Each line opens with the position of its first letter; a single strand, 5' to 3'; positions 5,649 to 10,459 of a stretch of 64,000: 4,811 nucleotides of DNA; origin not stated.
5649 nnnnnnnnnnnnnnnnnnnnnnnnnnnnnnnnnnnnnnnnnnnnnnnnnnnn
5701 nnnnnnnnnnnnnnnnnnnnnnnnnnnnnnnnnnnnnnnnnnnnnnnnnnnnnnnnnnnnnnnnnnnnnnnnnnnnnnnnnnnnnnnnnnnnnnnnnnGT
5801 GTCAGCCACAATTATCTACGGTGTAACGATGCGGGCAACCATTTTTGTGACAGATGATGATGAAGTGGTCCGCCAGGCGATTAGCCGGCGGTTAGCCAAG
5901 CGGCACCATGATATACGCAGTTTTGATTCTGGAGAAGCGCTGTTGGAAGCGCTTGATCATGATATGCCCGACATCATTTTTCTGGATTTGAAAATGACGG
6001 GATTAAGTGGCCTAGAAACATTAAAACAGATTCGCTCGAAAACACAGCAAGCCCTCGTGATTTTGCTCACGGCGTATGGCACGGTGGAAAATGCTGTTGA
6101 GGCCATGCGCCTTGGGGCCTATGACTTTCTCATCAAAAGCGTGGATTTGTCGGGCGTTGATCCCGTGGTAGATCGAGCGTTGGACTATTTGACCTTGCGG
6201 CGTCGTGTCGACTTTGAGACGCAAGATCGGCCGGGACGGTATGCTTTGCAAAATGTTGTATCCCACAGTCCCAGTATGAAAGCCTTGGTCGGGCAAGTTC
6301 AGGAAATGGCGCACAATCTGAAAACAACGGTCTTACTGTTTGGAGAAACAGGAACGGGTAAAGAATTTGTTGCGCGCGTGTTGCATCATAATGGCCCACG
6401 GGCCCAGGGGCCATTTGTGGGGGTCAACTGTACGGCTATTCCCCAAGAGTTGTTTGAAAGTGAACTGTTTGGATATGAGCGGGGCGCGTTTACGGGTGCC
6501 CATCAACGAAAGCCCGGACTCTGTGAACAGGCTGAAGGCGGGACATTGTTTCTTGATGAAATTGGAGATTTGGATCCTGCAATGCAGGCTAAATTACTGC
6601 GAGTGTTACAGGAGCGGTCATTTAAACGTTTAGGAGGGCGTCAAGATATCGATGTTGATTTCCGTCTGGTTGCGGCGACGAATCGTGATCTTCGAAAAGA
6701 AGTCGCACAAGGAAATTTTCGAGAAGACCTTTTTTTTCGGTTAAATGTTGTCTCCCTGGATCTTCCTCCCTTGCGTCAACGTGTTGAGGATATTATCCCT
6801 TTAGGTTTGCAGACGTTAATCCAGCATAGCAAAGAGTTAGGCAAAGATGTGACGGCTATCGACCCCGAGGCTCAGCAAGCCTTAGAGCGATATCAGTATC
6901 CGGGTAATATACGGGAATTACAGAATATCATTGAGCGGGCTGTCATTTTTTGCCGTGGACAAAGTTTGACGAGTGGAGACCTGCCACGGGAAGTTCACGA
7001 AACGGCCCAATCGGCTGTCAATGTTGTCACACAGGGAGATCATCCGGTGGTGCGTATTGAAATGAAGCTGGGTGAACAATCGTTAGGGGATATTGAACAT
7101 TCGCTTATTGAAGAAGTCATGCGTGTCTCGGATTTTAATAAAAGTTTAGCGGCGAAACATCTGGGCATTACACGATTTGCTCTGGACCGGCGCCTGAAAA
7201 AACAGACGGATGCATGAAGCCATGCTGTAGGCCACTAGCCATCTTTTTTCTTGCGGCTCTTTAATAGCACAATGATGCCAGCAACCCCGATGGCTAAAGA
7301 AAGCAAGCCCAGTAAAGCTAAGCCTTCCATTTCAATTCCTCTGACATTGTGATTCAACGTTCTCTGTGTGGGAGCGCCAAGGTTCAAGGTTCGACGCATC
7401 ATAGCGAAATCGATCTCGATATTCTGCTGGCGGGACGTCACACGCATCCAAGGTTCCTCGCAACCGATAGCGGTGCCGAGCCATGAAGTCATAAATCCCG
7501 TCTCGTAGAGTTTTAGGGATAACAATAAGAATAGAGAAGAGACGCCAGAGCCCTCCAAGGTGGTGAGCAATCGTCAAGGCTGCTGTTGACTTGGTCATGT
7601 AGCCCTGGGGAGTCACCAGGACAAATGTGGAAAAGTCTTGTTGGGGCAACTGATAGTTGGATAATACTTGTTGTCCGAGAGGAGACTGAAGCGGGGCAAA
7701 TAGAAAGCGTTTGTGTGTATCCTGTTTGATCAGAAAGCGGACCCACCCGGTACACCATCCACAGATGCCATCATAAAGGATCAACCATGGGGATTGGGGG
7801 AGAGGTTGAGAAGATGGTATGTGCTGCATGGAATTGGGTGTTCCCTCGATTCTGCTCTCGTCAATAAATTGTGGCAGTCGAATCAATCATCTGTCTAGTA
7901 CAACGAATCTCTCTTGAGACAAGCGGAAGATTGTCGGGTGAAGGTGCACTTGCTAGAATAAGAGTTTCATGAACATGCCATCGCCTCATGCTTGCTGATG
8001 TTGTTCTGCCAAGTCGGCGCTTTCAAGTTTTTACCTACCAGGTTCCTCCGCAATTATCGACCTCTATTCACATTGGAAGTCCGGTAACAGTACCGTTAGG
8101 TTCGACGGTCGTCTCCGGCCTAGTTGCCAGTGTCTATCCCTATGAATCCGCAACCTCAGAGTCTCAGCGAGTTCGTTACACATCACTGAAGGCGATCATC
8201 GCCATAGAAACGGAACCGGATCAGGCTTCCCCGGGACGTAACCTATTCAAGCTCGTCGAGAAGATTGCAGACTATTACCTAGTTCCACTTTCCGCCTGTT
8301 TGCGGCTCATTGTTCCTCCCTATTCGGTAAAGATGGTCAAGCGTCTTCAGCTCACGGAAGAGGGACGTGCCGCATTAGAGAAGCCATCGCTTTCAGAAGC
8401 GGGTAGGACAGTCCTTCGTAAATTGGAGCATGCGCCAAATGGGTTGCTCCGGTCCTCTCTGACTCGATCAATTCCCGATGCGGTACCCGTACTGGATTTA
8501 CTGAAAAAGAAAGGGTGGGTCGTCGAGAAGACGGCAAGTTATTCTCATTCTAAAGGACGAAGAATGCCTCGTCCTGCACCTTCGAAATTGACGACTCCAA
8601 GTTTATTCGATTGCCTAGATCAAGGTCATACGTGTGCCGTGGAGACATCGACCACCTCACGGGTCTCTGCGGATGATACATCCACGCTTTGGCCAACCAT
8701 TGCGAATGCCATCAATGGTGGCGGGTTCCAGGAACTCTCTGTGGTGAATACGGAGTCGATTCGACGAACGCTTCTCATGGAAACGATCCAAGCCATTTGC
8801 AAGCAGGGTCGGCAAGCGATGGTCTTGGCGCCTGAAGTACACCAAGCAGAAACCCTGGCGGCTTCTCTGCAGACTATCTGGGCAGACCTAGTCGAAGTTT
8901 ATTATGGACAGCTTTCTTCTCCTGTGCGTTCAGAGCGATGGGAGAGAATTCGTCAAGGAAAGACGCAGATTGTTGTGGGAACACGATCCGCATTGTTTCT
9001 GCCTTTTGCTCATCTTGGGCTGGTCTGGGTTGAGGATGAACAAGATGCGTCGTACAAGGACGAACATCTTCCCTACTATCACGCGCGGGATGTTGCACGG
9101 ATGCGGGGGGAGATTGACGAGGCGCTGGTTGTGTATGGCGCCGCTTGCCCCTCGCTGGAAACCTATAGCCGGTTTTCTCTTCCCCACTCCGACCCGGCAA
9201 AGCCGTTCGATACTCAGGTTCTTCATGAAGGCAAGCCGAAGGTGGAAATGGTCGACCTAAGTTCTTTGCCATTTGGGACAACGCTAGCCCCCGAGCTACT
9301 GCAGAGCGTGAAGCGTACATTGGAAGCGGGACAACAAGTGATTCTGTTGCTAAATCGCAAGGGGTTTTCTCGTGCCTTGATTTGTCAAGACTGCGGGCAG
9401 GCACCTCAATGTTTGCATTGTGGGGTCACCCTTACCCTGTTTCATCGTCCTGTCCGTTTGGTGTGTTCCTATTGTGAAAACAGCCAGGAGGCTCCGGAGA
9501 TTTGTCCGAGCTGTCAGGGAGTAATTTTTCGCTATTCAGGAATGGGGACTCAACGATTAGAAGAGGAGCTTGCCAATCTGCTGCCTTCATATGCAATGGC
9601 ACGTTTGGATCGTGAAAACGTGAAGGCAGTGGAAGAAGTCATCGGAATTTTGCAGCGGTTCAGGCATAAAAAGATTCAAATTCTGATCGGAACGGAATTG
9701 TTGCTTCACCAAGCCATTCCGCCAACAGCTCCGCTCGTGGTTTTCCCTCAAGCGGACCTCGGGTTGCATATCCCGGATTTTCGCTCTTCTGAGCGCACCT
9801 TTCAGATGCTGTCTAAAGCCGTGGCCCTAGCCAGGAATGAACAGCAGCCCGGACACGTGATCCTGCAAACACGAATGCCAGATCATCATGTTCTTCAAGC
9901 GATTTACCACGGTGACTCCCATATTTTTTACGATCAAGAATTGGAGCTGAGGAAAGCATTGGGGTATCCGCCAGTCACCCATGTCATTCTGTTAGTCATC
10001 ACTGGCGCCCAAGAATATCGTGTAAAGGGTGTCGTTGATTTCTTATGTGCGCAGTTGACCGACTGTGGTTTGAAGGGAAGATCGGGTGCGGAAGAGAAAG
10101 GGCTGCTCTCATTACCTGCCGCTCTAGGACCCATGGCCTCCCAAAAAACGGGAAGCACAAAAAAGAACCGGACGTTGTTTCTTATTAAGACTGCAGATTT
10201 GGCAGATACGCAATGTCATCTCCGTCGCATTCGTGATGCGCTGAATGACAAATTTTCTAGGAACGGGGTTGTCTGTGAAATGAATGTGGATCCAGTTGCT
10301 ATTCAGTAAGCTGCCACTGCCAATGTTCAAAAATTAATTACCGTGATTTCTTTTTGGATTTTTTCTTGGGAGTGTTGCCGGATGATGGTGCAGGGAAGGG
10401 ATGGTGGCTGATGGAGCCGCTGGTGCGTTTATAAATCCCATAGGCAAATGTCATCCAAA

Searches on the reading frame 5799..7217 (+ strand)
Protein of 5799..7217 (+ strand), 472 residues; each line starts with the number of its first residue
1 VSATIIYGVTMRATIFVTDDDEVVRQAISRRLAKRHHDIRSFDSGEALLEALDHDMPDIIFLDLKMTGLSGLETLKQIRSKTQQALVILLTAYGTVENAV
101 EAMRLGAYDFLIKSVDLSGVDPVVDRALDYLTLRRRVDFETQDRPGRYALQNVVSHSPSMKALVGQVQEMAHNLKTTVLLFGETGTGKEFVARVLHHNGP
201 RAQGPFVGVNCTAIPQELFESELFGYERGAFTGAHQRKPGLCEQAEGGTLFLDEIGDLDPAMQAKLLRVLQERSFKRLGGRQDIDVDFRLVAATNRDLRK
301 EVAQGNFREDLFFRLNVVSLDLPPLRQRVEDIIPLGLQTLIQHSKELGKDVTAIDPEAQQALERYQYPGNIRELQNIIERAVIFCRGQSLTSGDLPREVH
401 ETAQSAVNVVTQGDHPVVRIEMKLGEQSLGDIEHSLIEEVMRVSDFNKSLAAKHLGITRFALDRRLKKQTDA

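Call 22: search_protein_families(library=pfam, proteins=[window:5799-7217:+], max_evalue=0.00001)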
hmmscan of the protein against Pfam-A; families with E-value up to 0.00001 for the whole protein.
window:5799-7217:+ (472 aa): 6 families
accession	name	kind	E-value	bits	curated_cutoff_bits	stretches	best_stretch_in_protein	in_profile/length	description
PF00158.32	Sigma54_activat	-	2.1e-68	229.7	20.2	1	154-320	2-167/168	Sigma-54 interaction domain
PF00072.30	Response_reg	-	7.2e-25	87.8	30.2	1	15-117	1-103/111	Response regulator receiver domain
PF14532.12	Sigma54_activ_2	-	2.3e-24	86.7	25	1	156-325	3-138/138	Sigma-54 interaction domain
PF25601.1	AAA_lid_14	-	2.9e-23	82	27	1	326-406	1-81/87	AAA+ ATPase lid domain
PF02954.25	HTH_8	-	4.1e-11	42.9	22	1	429-468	2-41/42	Bacterial regulatory protein, Fis family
PF07728.20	AAA_5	-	6.3e-09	36.4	22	1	178-297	2-124/139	AAA domain (dynein-related subfamily)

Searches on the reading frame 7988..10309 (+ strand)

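Call 22: search_protein_families(library=pfam, proteins=[window:7988-10309:+], max_evalue=0.00001)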
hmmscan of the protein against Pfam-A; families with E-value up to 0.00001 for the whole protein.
window:7988-10309:+ (773 aa): 1 family
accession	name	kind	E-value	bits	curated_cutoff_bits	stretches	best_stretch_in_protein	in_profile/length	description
PF17764.6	PriA_3primeBD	-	2e-12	47.2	22.7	1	4-110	1-96/96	3'DNA-binding domain (3'BD)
